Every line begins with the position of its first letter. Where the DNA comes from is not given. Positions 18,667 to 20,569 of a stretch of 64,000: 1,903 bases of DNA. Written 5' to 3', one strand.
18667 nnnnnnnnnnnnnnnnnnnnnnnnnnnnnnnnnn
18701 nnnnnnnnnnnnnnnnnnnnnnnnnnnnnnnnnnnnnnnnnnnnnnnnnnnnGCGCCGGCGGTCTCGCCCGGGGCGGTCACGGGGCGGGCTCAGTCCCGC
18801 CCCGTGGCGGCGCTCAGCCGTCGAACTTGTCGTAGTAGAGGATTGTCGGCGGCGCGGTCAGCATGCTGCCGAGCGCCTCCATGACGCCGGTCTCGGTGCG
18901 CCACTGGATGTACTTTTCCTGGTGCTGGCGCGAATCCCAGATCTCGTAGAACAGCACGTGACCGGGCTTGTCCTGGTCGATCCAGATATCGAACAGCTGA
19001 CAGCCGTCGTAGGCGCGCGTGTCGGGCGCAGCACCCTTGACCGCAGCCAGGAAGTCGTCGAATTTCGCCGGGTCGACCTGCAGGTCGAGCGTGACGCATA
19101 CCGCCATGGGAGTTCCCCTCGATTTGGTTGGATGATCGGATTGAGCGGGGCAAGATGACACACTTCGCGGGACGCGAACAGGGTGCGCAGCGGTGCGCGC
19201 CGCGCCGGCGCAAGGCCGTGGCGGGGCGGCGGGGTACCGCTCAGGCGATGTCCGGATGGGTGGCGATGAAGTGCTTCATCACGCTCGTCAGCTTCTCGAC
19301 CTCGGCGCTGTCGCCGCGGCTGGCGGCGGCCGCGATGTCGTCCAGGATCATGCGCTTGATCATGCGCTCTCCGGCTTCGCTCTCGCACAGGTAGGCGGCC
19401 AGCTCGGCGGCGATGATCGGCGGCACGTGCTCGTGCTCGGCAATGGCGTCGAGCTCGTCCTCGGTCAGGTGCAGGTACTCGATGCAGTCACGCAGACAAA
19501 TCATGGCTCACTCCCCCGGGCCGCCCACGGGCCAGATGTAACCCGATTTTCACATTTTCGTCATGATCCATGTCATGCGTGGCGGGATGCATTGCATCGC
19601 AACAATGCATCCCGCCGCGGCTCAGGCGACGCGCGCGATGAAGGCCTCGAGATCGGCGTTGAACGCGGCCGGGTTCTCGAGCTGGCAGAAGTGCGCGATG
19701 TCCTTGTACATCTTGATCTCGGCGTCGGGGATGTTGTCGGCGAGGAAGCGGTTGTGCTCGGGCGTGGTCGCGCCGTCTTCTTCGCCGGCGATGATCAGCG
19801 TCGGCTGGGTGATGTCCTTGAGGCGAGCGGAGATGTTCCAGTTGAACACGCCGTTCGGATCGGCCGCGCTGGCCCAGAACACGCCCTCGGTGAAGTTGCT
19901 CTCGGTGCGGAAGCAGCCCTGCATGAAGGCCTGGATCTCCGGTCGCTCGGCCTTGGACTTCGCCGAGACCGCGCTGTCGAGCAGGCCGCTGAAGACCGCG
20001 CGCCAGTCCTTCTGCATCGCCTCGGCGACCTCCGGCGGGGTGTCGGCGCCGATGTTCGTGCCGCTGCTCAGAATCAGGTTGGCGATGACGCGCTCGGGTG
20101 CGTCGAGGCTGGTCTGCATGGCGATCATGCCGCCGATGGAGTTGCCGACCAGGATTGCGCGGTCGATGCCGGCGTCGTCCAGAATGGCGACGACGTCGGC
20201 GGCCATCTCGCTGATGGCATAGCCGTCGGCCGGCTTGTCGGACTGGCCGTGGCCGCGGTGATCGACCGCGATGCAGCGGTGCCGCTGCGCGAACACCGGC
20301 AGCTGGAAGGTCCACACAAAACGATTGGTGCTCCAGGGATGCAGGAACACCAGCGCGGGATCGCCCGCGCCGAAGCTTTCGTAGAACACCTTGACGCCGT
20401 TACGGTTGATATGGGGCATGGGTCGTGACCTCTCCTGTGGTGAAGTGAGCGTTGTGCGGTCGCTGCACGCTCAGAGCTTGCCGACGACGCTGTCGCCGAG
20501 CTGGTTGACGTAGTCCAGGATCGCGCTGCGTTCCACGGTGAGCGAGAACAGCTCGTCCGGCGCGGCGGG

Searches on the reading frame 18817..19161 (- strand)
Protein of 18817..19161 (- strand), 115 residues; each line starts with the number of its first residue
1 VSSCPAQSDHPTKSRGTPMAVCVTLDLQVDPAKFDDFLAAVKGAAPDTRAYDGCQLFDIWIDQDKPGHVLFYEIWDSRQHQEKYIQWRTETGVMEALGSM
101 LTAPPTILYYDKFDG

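Call 3: search_protein_families(library=pfam, proteins=[window:18817-19161:-], max_evalue=0.1)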
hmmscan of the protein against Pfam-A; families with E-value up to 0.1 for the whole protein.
window:18817-19161:- (115 aa): 1 family
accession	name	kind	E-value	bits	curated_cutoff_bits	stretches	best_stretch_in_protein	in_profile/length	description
PF03992.22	ABM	-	7e-11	42.6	23.1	1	21-83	2-65/78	Antibiotic biosynthesis monooxygenase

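Call 4: search_protein_families(library=ncbifam, proteins=[window:18817-19161:-], max_evalue=0.1)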
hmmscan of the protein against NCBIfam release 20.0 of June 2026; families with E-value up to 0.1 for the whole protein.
window:18817-19161:- (115 aa): 1 family
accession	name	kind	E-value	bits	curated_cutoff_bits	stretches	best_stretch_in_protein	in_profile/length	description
TIGR03792.1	TIGR03792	hypoth_equivalog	0.006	16.4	45.75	1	24-83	4-64/90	TIGR03792 family protein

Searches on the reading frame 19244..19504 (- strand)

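Call 3: search_protein_families(library=pfam, proteins=[window:19244-19504:-], max_evalue=0.1)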
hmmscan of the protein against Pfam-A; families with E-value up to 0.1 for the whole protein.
window:19244-19504:- (87 aa): 1 family
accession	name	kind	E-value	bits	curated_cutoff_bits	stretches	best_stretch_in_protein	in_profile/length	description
PF10929.13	DUF2811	-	0.0065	17.2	26.6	0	70-85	8-23/57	Protein of unknown function (DUF2811)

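Call 4: search_protein_families(library=ncbifam, proteins=[window:19244-19504:-], max_evalue=0.1)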
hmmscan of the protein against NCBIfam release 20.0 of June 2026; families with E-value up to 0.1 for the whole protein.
window:19244-19504:- (87 aa): 0 families

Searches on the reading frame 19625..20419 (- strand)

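Call 3: search_protein_families(library=pfam, proteins=[window:19625-20419:-], max_evalue=0.1)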
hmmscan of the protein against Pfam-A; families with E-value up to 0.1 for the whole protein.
window:19625-20419:- (265 aa): 8 families
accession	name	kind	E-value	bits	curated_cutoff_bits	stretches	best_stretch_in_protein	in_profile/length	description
PF00561.26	Abhydrolase_1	-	4.6e-30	105.5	25.8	1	21-250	1-245/245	alpha/beta hydrolase fold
PF12697.13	Abhydrolase_6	-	6.7e-22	79.6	26.3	1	23-255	1-216/217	Alpha/beta hydrolase family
PF12146.15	Hydrolase_4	-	3.6e-17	62.9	27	1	48-246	33-235/239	Serine aminopeptidase, S33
PF07859.19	Abhydrolase_3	-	0.0011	19.3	25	1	65-127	51-115/210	alpha/beta hydrolase fold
PF12740.14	PETase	-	0.0033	17.3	28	1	115-245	83-213/263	PET hydrolase-like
PF08386.16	Abhydrolase_4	-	0.022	15.3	21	0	204-258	34-88/103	TAP-like protein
PF03096.20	Ndr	-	0.053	12.7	23.3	1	67-118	80-130/283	Ndr family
PF00326.27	Peptidase_S9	-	0.094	12.6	22.6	0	193-245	131-189/213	Prolyl oligopeptidase family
